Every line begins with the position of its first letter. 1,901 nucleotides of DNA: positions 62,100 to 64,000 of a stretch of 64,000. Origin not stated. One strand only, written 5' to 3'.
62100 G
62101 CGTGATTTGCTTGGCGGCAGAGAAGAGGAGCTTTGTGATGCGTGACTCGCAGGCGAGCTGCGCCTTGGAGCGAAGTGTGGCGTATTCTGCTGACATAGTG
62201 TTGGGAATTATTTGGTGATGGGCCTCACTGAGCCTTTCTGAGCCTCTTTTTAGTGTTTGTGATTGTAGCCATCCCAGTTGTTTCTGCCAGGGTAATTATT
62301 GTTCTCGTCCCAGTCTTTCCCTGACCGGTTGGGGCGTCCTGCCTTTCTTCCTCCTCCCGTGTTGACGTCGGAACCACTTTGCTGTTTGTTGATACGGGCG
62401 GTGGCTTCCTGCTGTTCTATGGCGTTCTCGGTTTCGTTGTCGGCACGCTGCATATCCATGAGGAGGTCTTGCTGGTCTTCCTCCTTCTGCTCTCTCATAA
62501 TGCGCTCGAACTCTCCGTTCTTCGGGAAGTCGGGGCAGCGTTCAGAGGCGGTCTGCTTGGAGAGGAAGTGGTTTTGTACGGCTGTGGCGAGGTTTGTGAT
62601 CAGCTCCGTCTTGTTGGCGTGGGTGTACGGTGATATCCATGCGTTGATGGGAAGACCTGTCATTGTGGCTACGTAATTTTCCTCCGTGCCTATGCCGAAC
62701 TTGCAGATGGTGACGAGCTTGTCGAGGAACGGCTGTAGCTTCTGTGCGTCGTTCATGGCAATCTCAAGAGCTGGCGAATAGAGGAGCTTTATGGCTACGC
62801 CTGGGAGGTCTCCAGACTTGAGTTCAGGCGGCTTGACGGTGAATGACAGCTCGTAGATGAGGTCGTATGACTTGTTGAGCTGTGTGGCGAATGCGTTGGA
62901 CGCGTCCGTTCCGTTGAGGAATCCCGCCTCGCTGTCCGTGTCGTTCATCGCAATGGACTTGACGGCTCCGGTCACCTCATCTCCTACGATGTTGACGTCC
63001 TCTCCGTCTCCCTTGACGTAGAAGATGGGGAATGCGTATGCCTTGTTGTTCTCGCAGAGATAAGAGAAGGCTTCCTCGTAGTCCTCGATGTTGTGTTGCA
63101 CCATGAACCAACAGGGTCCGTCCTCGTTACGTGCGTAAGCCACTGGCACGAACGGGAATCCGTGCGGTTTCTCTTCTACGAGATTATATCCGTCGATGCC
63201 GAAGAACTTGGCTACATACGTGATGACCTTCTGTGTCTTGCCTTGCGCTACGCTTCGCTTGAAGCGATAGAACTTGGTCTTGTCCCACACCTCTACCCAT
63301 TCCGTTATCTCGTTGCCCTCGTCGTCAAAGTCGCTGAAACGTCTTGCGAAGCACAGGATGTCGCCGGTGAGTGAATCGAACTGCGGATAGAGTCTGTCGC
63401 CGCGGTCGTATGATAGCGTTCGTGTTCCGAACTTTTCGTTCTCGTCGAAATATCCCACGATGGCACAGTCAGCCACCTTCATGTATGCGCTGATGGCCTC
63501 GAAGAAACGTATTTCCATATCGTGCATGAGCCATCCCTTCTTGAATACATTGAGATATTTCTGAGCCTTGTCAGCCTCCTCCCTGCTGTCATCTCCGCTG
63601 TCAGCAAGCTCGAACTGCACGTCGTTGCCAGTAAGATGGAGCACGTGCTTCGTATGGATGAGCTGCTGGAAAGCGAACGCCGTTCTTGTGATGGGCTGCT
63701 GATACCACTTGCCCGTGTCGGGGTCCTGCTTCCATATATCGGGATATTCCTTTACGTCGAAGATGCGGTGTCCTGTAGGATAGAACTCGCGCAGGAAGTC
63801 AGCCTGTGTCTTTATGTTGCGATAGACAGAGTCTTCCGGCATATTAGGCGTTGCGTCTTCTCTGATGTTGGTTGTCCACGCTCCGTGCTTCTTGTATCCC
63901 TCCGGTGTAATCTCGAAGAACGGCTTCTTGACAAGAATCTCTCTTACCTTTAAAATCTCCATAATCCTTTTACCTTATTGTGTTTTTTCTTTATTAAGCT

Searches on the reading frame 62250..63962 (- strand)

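Call 66: search_protein_families(library=phrogs, proteins=[window:62250-63962:-], max_evalue=0.00001)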
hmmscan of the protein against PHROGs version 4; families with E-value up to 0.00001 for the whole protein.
window:62250-63962:- (570 aa): 1 family
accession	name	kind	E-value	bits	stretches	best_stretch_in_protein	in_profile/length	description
phrog_64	-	head and packaging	3e-44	152.4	1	51-529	90-528/547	portal protein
